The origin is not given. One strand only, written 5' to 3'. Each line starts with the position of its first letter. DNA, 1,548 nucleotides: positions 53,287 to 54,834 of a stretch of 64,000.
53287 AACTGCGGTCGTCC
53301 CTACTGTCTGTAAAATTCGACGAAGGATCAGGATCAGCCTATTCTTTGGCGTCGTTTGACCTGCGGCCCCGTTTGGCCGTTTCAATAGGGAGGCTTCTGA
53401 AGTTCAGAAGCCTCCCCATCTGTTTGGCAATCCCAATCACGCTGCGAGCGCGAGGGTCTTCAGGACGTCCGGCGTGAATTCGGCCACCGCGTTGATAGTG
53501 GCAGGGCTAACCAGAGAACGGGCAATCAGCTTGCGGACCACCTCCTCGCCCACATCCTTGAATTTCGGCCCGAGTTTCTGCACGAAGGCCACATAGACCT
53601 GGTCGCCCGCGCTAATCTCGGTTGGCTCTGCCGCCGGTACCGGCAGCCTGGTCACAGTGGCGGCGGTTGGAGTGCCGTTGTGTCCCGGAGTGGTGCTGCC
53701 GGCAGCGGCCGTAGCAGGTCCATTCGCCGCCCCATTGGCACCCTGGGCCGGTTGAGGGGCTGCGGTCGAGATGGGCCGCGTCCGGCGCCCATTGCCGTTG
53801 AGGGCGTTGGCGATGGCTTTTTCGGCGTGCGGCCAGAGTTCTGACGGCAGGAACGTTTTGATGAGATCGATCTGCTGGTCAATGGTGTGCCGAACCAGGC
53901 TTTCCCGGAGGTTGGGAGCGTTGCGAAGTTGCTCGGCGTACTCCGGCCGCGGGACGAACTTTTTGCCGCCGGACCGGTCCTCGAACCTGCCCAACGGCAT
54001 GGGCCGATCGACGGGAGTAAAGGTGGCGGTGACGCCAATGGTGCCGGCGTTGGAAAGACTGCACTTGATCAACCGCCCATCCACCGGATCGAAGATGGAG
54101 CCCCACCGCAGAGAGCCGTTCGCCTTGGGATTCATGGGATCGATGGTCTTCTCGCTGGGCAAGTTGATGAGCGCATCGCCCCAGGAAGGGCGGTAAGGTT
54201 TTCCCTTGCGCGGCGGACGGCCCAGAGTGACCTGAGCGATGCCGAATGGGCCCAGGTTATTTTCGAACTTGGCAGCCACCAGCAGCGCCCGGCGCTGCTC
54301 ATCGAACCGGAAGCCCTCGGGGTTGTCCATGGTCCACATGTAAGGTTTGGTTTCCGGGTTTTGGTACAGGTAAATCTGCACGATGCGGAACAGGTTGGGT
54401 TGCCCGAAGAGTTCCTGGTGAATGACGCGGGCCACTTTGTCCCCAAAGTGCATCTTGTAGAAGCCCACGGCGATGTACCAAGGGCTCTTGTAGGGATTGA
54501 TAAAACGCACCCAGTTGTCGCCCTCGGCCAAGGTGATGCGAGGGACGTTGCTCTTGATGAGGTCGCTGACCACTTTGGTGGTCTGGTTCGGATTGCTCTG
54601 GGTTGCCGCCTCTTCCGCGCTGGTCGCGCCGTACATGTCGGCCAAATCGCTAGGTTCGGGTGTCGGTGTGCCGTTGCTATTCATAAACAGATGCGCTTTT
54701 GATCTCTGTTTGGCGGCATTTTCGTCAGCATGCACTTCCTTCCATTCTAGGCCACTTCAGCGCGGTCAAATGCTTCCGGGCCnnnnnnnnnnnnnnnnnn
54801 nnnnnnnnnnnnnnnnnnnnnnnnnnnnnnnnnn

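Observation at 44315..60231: Helicase-dense 16-kb coupled module with an orphan PilB/GspE-class ATPase: candidate undescribed nucleic-acid-handling system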

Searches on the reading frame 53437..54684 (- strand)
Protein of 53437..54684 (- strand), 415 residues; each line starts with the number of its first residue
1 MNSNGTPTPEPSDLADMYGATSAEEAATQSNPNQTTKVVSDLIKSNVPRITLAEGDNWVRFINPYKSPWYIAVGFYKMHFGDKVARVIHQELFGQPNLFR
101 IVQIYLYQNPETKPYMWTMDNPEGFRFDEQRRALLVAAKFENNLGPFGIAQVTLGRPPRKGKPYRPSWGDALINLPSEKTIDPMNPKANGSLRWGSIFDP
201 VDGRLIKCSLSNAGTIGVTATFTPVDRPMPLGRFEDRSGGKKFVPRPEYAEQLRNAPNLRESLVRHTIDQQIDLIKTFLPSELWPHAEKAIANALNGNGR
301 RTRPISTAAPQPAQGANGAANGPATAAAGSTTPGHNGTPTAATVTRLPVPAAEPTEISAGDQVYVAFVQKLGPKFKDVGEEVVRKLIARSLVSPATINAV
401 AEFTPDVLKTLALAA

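Call 5: search_protein_families(library=pfam, proteins=[window:53437-54684:-], max_evalue=0.1)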
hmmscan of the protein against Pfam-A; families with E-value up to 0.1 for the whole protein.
window:53437-54684:- (415 aa): 0 families

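Call 8: search_protein_families(library=padloc, proteins=[window:53437-54684:-], max_evalue=0.01)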
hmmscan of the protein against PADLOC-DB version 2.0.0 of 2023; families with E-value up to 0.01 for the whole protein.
window:53437-54684:- (415 aa): 0 families

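Call 9: search_protein_families(library=phrogs, proteins=[window:53437-54684:-], max_evalue=0.01)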
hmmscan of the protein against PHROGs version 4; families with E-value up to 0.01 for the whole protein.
window:53437-54684:- (415 aa): 0 families

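Call 16: find_related_loci(query=window:53437-54684:-, collection=viral_contigs, flank=10000)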
Query window:53437-54684:- (415 aa) in viral_contigs; peptide patterns used: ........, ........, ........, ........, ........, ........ (x = any residue, [..] = any of these).
1 stretches matched a pattern, but none encodes a relative of the query by tblastn (E <= 1e-3).

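Call 17: find_homologous_proteins(query=window:53437-54684:-, max_evalue=0.001)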
Query window:53437-54684:- (415 aa): 36 proteins with E <= 0.001 among 8000 candidates.
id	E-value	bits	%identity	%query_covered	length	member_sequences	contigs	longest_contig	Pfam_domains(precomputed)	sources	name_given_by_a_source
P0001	1.0e-279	946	100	100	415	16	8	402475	-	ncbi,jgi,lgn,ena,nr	ncbi:MAG TPA: hypothetical protein PKI20_00390 [Verrucomicrobiota bacterium]|nr:hypothetical protein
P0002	1.8e-236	803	86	99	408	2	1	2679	-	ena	-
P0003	8.2e-235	798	85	99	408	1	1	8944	-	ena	-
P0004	1.4e-234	797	84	99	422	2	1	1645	-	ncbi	-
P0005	2.1e-228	777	85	99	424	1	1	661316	-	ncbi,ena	-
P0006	3.3e-228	776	82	99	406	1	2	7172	-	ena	-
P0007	6.0e-221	752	80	99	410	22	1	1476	-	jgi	jgi:hypothetical protein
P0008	5.2e-220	749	80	99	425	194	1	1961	-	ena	-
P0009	5.3e-215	732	78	99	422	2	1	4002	-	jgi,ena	-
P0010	9.0e-200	682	85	86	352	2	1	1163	-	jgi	-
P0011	2.1e-196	671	72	99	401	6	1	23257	-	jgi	-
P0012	1.2e-194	665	72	99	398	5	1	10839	-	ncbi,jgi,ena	-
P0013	1.6e-193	662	72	99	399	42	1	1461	-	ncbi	-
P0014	8.4e-193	659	72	99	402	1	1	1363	-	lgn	-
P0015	1.6e-192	658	73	99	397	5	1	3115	-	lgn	-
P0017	5.7e-192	657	71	99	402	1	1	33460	-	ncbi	-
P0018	3.0e-190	651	70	99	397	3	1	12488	-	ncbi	-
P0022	7.7e-184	630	69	99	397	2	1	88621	-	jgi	jgi:hypothetical protein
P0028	3.0e-115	404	48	99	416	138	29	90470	-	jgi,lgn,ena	jgi:hypothetical protein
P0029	1.4e-112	395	44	98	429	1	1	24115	-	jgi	jgi:hypothetical protein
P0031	4.0e-109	384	46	99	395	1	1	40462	-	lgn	-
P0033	1.2e-93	333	43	95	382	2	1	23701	-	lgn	-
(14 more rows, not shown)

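Call 18: find_encoding_contigs(protein=P0028, flank=10000, max_places=2)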
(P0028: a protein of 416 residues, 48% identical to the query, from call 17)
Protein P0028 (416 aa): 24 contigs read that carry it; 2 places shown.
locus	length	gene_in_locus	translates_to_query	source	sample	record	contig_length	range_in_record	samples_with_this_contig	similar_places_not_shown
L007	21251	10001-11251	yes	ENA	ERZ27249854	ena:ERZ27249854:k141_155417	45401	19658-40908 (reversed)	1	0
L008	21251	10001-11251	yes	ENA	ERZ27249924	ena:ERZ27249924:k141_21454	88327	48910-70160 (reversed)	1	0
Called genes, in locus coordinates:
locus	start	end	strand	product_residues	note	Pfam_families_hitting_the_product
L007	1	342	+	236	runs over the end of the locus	-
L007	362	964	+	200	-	-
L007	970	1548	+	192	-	-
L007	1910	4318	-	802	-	-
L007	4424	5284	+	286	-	-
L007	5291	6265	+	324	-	-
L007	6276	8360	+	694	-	PF00580:UvrD-helicase, PF13086:AAA_11 (faint), PF13245:AAA_19, PF13361:UvrD_C, PF13538:UvrD_C_2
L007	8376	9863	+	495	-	PF04851:ResIII, PF00271:Helicase_C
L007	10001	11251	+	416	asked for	-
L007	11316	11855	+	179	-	-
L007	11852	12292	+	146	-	-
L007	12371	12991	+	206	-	-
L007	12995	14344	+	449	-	PF00580:UvrD-helicase (weak)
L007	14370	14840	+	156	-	-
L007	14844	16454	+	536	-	PF00437:T2SSE, PF13401:AAA_22 (faint), PF25199:nSTAND_NTPase5 (faint)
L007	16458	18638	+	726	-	PF09586:YfhO (weak)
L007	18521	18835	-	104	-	-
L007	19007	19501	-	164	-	PF07719:TPR_2 (faint), PF13428:TPR_14 (faint), PF14559:TPR_19 (faint)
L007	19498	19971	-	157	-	PF12694:cpYpsA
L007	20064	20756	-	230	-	-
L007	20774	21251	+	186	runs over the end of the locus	PF08207:EFP_N (weak), PF01132:EFP, PF09285:Elong-fact-P_C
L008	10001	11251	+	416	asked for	-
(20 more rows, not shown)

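Call 19: find_encoding_contigs(protein=P0022, flank=10000, max_places=1)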
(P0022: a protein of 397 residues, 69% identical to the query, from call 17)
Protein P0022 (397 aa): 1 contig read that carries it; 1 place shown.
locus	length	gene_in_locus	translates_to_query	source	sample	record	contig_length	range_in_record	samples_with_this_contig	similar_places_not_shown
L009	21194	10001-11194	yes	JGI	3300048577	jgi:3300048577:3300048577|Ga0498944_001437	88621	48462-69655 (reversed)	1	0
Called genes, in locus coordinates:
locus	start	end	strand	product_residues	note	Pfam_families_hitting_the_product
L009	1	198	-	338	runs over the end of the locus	PF08240:ADH_N, PF00107:ADH_zinc_N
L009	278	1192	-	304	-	PF00165:HTH_AraC, PF12833:HTH_18, PF00165:HTH_AraC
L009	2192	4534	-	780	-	-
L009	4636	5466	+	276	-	-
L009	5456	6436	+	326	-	-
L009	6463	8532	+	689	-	PF00580:UvrD-helicase, PF13245:AAA_19, PF13604:AAA_30 (faint), PF13361:UvrD_C, PF13538:UvrD_C_2 (weak)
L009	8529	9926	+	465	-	-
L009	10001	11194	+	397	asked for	-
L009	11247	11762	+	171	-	-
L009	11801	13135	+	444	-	-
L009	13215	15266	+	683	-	PF00270:DEAD, PF04851:ResIII, PF18766:SWI2_SNF2 (weak), PF00271:Helicase_C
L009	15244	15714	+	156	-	-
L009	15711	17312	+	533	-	PF13401:AAA_22 (faint), PF00437:T2SSE, PF25199:nSTAND_NTPase5 (faint)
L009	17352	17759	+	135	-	-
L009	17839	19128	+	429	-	-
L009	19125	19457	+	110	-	-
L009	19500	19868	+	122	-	-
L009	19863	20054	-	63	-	-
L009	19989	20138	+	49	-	-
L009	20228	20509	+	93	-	-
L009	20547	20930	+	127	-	PF00072:Response_reg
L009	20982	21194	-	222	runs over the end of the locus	-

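Call 21: find_encoding_contigs(protein=P0029, flank=10000, max_places=1)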
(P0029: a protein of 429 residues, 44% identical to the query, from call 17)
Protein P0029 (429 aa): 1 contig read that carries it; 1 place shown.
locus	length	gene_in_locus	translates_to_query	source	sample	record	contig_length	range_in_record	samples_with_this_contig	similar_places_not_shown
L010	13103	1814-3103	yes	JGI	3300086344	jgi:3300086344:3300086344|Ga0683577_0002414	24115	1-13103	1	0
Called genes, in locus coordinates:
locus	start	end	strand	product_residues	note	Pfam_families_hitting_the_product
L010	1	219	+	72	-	?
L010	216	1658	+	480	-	PF04851:ResIII (weak), PF00271:Helicase_C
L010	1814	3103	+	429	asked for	-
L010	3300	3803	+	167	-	-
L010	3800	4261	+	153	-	-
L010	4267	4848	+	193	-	-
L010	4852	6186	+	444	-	-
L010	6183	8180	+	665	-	PF00270:DEAD, PF04851:ResIII, PF18766:SWI2_SNF2 (weak), PF00271:Helicase_C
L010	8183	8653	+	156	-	-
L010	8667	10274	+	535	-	PF00437:T2SSE, PF25199:nSTAND_NTPase5 (faint)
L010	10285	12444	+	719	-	PF09586:YfhO (faint)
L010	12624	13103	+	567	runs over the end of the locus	-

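Call 22: find_encoding_contigs(protein=P0031, flank=10000, max_places=1)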
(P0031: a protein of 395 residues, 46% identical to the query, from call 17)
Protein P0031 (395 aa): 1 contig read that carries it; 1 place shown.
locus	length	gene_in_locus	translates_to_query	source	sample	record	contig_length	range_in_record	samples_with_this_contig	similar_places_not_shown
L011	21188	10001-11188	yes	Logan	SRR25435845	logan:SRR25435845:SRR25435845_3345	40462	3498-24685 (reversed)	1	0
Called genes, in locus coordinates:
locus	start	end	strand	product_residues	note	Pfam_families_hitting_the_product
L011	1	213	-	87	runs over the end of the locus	PF00075:RNase_H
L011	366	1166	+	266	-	PF07291:MauE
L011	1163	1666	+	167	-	PF05198:IF3_N, PF00707:IF3_C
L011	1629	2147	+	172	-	PF00334:NDK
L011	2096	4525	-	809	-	-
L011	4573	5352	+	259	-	-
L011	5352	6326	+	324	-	-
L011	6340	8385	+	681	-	PF00580:UvrD-helicase, PF13086:AAA_11 (weak), PF13245:AAA_19, PF13604:AAA_30 (faint), PF13361:UvrD_C, PF13538:UvrD_C_2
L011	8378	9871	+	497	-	PF04851:ResIII, PF00270:DEAD (weak), PF00271:Helicase_C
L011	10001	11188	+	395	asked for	-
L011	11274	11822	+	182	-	-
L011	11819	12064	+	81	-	-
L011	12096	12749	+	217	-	-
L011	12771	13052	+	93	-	-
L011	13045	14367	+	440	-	-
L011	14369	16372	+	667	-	PF00270:DEAD, PF04851:ResIII, PF18766:SWI2_SNF2, PF00271:Helicase_C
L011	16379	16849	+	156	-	-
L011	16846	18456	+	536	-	PF00437:T2SSE, PF25199:nSTAND_NTPase5 (weak)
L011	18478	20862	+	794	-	-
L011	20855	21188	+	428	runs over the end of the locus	-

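Call 23: find_encoding_contigs(protein=P0033, flank=10000, max_places=1)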
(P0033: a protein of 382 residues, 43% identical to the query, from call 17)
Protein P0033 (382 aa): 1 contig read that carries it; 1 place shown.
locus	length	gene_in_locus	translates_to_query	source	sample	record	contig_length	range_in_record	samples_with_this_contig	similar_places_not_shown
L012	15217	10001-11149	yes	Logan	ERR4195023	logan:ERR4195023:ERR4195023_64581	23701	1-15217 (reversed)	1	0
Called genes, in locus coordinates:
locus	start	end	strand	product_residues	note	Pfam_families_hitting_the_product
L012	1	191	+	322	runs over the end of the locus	-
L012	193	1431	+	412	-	PF00482:T2SSF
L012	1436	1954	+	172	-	PF05198:IF3_N, PF00707:IF3_C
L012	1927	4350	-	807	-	-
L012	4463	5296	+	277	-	-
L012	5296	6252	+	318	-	-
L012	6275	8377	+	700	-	PF00580:UvrD-helicase, PF13086:AAA_11 (weak), PF13245:AAA_19, PF13361:UvrD_C, PF13538:UvrD_C_2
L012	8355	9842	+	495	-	PF13401:AAA_22 (faint), PF00270:DEAD (faint), PF04851:ResIII, PF00271:Helicase_C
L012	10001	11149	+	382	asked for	-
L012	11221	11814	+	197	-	-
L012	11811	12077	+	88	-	-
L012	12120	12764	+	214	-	-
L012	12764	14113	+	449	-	-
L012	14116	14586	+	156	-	-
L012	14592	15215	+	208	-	?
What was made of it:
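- On Type IV pilus / type II secretion system: A T2SSF gene is seen near only one related locus, L012 (call 23).
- A T2SSF gene lies near only one locus, L012 (call 23).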

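Call 26: search_solved_structures(query=A1, max_evalue=10)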
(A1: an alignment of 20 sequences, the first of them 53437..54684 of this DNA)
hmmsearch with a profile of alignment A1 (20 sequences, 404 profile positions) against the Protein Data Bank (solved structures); distinct sequences matched with E-value up to 10: 0.

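Call 28: find_related_loci(query=A1, collection=genome_contigs, flank=10000)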
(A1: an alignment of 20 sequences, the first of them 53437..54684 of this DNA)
Query A1 (415 aa) in genome_contigs; peptide patterns used: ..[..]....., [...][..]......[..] (x = any residue, [..] = any of these).
39 stretches matched a pattern; 1 encode a relative of the query (tblastn E <= 1e-3); 1 distinct loci.
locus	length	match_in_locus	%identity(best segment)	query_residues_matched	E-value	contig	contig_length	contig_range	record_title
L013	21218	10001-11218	85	4-415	0e+0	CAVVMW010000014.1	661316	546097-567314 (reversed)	MAG: uncultured bacterium isolate MFD03726.bin.2.170 genome assembly, contig: contig_3, whole genome shotgun sequence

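Call 37: predict_structure(alignment_id=A1)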
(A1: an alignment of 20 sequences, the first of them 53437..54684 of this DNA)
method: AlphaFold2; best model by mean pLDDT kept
length: 415 residues; sequences in the alignment: 20
mean_pLDDT: 59.1   pTM: 0.45
mean pLDDT of the five models: 59.1, 58.1, 52.3, 47.1, 45.6
residues with pLDDT >= 90: 33; 70-90: 149; 50-70: 62; < 50: 171
segments of 3 or more residues with pLDDT < 50: 1-35, 154-228, 300-357
pLDDT, mean of each block of 10 residues (from residue 1): 35 33 33 51 81 55 54 71 70 68 87 85 75 68 71 50 36 33 40 36 34 29 41 69 72 77 82 86 92 76 30 26 26 25 26 45 88 89 89 89 92 78
secondary structure, 60 per line:
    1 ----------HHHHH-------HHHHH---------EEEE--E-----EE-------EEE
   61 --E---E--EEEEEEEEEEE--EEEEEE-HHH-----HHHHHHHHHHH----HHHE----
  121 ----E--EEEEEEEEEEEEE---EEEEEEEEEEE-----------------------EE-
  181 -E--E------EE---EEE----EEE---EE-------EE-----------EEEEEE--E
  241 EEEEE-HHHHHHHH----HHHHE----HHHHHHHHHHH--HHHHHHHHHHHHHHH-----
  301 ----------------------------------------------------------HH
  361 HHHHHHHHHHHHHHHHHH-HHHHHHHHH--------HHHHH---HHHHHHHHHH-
elements in order: H11-15 H23-27 E37-40 E58-60 E70-80 E83-88 H98-108 E128-140 E144-154 E197-199 E204-206 E232-237 E240-245 H247-254 H259-262 H268-278 H281-295 H359-378 H380-388 H397-401 H405-414
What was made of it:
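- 53437..54684 (-): g5: candidate ssDNA-binding protein with a gp32-type core, then a low-complexity linker and a small conserved helical C-terminal domain. AF2 model from a 20-sequence alignment (pLDDT 59, core 70-90; call 37).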
